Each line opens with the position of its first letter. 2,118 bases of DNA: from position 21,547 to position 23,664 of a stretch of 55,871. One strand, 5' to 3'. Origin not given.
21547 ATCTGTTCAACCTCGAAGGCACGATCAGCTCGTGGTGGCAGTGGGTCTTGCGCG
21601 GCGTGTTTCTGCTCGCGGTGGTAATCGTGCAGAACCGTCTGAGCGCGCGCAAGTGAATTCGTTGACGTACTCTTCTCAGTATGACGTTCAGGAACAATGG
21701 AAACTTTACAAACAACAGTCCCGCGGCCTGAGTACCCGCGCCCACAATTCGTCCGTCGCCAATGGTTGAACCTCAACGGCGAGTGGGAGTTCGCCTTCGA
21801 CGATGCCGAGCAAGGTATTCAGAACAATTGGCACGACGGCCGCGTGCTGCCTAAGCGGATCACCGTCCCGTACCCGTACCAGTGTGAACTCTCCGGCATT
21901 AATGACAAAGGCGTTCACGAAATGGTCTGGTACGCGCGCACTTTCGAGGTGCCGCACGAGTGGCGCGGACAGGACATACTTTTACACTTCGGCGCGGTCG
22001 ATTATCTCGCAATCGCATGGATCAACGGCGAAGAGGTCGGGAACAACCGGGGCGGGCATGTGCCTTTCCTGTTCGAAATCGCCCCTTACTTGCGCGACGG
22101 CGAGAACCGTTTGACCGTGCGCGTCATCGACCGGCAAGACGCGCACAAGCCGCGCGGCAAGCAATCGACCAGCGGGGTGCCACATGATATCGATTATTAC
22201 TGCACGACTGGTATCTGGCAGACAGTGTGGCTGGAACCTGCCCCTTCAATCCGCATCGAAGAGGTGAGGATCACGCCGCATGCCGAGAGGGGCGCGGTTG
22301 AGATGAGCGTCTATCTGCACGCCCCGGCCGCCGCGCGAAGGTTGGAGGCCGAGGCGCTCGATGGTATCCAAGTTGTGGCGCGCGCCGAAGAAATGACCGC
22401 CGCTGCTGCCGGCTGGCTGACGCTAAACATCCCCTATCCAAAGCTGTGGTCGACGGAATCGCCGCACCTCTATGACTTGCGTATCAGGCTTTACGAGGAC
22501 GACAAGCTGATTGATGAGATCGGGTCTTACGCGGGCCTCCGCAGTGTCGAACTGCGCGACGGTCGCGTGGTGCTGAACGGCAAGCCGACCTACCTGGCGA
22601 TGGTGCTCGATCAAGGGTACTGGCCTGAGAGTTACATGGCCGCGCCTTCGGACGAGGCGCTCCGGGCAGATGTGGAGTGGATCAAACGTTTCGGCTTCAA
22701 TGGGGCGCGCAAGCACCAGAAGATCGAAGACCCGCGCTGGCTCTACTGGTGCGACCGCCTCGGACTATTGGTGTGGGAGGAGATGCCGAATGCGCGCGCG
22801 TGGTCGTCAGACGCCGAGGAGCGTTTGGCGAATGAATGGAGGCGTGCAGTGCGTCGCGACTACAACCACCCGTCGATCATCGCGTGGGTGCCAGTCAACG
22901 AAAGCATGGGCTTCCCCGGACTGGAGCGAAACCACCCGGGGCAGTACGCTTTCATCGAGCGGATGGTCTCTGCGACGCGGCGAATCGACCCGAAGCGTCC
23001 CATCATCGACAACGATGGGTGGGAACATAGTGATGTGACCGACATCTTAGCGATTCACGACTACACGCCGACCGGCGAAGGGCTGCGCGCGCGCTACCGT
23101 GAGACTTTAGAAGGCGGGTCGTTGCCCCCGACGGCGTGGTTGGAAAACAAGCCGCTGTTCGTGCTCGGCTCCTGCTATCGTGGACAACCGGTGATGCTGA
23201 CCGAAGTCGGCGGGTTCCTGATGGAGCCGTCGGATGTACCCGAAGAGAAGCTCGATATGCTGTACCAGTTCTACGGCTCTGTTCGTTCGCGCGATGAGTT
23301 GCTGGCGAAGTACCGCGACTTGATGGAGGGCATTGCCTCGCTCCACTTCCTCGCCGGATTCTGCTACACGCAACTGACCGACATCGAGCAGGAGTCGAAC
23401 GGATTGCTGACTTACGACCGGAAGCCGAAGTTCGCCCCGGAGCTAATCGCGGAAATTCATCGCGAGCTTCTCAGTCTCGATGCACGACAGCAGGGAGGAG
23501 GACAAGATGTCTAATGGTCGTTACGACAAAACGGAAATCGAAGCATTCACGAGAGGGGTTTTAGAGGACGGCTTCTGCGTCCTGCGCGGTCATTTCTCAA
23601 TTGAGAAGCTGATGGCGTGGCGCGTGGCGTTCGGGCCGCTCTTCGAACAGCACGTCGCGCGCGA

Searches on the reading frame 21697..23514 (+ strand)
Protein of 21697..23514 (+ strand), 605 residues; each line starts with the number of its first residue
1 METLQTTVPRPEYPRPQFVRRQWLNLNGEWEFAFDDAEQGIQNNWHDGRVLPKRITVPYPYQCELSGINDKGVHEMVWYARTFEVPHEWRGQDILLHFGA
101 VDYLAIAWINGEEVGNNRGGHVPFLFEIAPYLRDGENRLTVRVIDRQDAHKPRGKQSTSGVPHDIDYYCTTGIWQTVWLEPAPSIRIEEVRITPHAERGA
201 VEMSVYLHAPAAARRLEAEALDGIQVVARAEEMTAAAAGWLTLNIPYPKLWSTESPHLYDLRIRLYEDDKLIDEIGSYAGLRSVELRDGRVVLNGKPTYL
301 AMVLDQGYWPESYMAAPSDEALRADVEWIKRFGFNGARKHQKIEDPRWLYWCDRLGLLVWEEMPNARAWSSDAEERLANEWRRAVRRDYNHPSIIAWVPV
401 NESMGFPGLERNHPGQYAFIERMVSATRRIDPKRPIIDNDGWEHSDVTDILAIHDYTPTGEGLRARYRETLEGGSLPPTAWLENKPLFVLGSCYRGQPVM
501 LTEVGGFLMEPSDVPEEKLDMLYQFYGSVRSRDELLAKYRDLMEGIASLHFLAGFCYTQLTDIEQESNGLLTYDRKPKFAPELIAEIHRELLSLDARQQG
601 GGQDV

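Call 57: search_protein_families(library=pfam, proteins=[window:21697-23514:+])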
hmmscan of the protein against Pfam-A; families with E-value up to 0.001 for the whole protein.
window:21697-23514:+ (605 aa): 4 families
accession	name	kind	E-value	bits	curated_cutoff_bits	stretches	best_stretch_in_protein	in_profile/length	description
PF02837.24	Glyco_hydro_2_N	-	2.3e-26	93.1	28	1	25-180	3-166/169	Glycosyl hydrolases family 2, sugar binding domain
PF02836.23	Glyco_hydro_2_C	-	8.7e-15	55.1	21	1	284-452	1-174/302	Glycosyl hydrolases family 2, TIM barrel domain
PF00703.27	Glyco_hydro_2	-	4.5e-11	43.9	23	1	186-282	2-109/109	Glycosyl hydrolases family 2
PF22666.2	Glyco_hydro_2_N2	-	9.7e-11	42.4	27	1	75-158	48-132/167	Glycosyl hydrolase 2 galactose-binding domain-like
